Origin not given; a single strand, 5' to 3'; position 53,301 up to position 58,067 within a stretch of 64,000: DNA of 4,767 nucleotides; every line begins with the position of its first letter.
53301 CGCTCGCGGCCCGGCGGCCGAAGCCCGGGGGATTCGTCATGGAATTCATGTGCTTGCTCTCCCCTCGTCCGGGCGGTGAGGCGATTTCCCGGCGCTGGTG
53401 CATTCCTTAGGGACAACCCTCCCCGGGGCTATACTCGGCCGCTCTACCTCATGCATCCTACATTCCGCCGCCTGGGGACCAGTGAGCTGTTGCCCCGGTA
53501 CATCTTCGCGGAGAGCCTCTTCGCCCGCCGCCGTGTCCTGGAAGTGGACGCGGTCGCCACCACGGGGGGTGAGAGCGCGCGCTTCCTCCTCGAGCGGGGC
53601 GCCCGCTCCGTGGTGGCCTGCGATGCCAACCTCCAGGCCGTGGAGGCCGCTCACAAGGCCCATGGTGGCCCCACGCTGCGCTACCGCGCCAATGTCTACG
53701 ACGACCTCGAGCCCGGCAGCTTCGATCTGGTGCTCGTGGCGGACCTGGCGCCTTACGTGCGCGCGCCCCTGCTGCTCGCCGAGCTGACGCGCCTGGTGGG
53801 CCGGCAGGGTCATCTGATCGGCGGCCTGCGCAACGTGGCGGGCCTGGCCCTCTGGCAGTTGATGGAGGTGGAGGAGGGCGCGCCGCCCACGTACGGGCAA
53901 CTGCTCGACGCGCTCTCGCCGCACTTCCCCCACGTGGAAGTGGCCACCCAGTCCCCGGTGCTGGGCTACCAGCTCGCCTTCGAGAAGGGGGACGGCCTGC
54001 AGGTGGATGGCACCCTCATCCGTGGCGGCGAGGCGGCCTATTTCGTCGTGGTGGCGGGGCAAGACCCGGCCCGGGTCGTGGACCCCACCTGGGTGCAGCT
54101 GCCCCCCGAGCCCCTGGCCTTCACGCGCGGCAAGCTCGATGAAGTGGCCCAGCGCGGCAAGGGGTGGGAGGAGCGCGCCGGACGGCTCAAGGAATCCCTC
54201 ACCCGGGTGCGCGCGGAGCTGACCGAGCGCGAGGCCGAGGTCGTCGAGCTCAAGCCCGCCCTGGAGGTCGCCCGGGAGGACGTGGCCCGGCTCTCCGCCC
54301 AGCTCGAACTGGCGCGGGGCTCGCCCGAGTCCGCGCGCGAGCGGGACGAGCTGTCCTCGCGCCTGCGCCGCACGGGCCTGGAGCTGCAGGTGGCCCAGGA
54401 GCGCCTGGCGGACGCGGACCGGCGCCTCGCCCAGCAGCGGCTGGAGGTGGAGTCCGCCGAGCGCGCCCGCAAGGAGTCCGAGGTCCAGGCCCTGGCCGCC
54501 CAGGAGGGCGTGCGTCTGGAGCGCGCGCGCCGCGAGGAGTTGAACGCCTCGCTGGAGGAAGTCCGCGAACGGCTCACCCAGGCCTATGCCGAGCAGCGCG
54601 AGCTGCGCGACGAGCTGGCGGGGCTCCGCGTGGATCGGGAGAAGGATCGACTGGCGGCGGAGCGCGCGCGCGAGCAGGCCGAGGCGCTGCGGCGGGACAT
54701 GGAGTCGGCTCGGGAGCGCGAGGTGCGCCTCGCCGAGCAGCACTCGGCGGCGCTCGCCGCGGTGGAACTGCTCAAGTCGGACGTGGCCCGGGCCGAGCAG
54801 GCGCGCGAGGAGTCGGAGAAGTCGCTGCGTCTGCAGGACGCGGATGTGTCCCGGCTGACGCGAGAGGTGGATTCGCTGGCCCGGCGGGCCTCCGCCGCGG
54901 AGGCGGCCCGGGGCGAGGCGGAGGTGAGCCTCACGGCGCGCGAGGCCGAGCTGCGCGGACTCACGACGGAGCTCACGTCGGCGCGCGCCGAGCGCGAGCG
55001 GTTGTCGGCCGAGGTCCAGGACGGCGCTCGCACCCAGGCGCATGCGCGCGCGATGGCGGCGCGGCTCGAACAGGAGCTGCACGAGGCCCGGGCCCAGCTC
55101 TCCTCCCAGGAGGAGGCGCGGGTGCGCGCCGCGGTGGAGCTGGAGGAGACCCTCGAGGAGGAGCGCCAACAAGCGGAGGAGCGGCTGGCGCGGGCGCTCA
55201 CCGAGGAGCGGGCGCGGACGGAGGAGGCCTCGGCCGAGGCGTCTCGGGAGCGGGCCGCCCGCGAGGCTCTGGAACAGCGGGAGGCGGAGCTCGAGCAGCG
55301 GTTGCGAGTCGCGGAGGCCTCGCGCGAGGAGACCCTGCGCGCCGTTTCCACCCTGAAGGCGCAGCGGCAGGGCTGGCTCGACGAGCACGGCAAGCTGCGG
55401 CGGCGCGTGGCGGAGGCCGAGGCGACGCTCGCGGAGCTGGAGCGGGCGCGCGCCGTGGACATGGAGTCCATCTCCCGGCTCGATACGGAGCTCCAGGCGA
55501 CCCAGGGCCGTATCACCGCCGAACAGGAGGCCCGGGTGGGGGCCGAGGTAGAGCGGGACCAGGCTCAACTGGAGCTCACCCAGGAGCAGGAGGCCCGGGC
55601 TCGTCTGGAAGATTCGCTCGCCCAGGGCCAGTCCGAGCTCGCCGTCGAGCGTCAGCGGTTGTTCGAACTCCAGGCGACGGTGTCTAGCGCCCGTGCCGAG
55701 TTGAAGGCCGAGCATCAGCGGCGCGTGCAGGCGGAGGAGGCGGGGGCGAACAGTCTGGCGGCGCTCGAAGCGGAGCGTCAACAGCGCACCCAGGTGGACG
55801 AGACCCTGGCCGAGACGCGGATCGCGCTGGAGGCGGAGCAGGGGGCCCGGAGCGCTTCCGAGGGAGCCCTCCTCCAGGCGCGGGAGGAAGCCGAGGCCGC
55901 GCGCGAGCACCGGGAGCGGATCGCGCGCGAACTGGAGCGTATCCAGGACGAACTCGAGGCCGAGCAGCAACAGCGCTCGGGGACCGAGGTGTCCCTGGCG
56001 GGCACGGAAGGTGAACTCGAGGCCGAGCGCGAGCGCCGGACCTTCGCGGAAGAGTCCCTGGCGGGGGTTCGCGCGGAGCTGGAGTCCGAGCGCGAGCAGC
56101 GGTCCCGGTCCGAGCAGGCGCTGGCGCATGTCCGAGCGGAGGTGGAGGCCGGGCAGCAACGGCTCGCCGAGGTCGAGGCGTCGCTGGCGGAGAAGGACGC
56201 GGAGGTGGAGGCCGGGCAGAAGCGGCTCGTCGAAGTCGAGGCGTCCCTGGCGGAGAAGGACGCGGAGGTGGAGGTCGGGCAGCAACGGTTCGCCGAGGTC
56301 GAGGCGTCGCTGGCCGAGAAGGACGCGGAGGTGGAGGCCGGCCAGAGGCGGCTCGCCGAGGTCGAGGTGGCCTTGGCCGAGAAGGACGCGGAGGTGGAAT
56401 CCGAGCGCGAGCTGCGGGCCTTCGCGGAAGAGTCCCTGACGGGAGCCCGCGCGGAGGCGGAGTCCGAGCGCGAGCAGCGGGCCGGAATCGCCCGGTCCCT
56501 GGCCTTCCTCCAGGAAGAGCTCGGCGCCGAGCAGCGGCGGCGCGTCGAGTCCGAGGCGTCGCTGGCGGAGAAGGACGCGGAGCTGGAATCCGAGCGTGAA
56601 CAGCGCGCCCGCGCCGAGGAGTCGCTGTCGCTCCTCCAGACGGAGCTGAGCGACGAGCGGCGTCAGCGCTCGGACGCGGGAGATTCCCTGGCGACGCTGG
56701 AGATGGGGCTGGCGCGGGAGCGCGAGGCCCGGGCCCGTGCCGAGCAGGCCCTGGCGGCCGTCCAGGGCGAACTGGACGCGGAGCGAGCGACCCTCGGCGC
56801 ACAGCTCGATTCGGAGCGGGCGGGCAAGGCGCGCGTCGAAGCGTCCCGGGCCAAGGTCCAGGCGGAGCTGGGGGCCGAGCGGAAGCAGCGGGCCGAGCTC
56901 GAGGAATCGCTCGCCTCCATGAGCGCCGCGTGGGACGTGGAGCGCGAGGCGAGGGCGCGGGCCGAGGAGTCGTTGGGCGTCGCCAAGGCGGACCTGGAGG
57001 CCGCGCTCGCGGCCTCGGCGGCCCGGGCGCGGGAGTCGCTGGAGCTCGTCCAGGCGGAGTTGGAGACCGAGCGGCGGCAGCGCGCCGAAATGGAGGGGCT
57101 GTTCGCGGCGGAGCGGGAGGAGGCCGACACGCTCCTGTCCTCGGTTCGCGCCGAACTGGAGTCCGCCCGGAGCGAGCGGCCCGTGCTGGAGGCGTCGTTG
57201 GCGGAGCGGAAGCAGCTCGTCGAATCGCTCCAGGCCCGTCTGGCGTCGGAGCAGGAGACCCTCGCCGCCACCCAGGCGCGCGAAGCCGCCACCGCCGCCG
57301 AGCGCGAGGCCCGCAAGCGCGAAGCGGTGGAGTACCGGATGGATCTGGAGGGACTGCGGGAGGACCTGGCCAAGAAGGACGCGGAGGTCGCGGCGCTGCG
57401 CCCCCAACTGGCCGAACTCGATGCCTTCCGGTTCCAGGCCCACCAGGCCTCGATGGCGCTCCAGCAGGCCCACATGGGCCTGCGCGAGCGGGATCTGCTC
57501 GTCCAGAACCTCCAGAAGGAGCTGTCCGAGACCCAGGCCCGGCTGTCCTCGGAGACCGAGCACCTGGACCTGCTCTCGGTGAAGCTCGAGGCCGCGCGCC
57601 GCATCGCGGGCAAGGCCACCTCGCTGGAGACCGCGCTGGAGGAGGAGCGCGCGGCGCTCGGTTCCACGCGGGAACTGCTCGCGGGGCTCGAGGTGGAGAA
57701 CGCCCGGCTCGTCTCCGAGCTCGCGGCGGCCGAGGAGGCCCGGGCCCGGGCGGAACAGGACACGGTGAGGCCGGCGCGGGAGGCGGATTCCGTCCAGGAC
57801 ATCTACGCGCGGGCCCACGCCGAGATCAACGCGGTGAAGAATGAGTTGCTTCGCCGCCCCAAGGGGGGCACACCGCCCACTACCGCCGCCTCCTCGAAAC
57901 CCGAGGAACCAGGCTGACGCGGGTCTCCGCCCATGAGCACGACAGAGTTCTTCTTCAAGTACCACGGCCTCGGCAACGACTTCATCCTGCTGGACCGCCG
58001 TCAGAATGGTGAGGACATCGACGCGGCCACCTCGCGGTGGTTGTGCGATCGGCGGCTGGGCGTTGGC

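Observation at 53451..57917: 1488-aa protein: degenerate methyltransferase-like N-terminus fused to about 1230 aa of continuous coiled coil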

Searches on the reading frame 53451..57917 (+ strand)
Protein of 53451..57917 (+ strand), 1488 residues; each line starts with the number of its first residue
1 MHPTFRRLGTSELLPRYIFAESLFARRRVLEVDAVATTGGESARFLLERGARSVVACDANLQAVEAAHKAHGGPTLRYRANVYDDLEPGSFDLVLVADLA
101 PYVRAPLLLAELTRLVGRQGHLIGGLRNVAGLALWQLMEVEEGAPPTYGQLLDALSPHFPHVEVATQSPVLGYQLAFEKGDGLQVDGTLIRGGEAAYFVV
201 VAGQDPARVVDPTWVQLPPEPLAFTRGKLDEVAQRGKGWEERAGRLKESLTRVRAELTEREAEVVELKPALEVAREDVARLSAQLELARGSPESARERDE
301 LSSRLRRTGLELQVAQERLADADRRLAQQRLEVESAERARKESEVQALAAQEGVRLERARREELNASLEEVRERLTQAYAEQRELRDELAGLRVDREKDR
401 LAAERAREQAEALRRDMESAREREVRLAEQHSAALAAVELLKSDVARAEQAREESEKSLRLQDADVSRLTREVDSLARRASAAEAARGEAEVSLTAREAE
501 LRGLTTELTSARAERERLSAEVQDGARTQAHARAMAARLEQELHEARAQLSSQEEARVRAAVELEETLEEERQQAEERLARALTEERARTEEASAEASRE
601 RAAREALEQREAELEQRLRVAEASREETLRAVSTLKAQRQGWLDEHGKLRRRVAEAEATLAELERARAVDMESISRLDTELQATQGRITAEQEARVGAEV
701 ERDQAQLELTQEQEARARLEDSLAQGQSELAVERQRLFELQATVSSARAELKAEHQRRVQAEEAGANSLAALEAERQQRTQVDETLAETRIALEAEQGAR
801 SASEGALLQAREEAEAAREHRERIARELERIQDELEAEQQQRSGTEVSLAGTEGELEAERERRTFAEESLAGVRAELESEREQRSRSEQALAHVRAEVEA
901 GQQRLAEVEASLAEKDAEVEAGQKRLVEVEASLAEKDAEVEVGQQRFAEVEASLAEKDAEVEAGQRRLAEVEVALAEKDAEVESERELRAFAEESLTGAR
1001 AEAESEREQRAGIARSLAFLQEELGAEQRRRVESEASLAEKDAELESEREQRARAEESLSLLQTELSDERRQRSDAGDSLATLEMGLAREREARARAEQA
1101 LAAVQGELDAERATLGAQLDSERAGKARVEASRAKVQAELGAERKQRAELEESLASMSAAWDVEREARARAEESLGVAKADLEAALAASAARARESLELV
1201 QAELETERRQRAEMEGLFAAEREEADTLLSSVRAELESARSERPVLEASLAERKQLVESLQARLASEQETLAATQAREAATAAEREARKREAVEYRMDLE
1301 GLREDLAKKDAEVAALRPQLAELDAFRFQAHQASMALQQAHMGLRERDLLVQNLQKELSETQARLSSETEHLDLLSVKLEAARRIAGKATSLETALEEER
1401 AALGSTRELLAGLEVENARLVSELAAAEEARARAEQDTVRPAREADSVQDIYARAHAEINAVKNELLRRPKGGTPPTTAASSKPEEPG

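Call 5: search_protein_families(library=pfam, proteins=[window:53451-57917:+], max_evalue=1)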
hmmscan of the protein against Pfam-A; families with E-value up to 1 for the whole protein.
window:53451-57917:+ (1488 aa): 2 families
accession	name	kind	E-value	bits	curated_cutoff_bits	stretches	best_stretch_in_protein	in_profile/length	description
PF13649.12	Methyltransf_25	-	0.0017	19.4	27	1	36-119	5-96/97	Methyltransferase domain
PF08242.18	Methyltransf_12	-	0.019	16.1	30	1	38-121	7-97/98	Methyltransferase domain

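Call 6: search_protein_families(library=ncbifam, proteins=[window:53451-57917:+], max_evalue=1)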
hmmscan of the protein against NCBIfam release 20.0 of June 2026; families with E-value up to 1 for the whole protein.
window:53451-57917:+ (1488 aa): 4 families
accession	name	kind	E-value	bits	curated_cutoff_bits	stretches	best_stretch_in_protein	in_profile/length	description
TIGR02168.1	SMC_prok_B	equivalog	1.2e-19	69.7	567.35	5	672-940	679-947/1181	chromosome segregation protein SMC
TIGR02169.1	SMC_prok_A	equivalog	2.5e-13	48.6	729.4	5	230-475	727-970/1165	chromosome segregation protein SMC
NF045487.1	ASRP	equivalog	0.00014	20.6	300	2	827-1162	129-463/593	archaea-specific SMC-related protein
TIGR04523.1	Mplasa_alph_rch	subfamily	0.019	12.9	270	1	242-756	34-534/745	helix-rich protein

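Call 57: find_encoding_contigs(protein=window:53451-57917:+, flank=2000, max_places=3)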
Protein window:53451-57917:+ (1488 aa): no gene with exactly this product is on record in the collection.

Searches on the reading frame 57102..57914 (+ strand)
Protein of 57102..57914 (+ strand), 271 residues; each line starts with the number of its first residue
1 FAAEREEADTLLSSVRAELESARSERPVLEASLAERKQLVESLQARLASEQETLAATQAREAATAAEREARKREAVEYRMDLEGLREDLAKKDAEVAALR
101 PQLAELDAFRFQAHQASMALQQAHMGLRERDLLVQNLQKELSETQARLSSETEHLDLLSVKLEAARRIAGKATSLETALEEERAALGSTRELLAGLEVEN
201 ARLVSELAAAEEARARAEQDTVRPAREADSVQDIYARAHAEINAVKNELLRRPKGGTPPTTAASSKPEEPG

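Call 32: search_protein_families(library=pfam, proteins=[window:57102-57914:+], max_evalue=5)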
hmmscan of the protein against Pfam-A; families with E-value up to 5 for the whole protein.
window:57102-57914:+ (271 aa): 11 families
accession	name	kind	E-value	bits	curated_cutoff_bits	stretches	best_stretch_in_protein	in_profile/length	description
PF12325.13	TMF_TATA_bd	-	0.011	16.3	29.1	2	83-150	15-82/115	TATA element modulatory factor 1 TATA binding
PF06428.16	Sec2p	-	0.022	15.2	28.5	2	6-61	32-87/92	GDP/GTP exchange factor Sec2p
PF18504.6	Csm1_N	-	0.063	14.1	26.3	2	85-113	32-60/70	Csm1 N-terminal domain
PF17675.6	APG6_N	-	0.31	11.9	45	1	131-248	8-124/132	Apg6 coiled-coil region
PF18035.6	Bap31_Bap29_C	-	0.37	11.3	30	1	82-106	3-27/52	Bap31/Bap29 cytoplasmic coiled-coil domain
PF16159.10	FOXP-CC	-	0.56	11.2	28.9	0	33-58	40-65/69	FOXP coiled-coil domain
PF16515.11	HIP1_clath_bdg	-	0.72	10.7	28.8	2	64-109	37-81/99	Clathrin-binding domain of Huntingtin-interacting protein 1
PF13870.11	CCDC113_CCDC96_CC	-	0.88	9.7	31.6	1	20-107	45-132/177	CCDC113/CCDC96, coiled-coil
PF16808.10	PKcGMP_CC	-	2.4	8.3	35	0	29-47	13-31/35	Coiled-coil N-terminus of cGMP-dependent protein kinase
PF06818.20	Fez1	-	3.3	8.6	34.4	1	84-218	21-156/199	Fez1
PF09036.15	Bcr-Abl_Oligo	-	3.6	8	23.1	0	14-52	28-66/73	Bcr-Abl oncoprotein oligomerisation domain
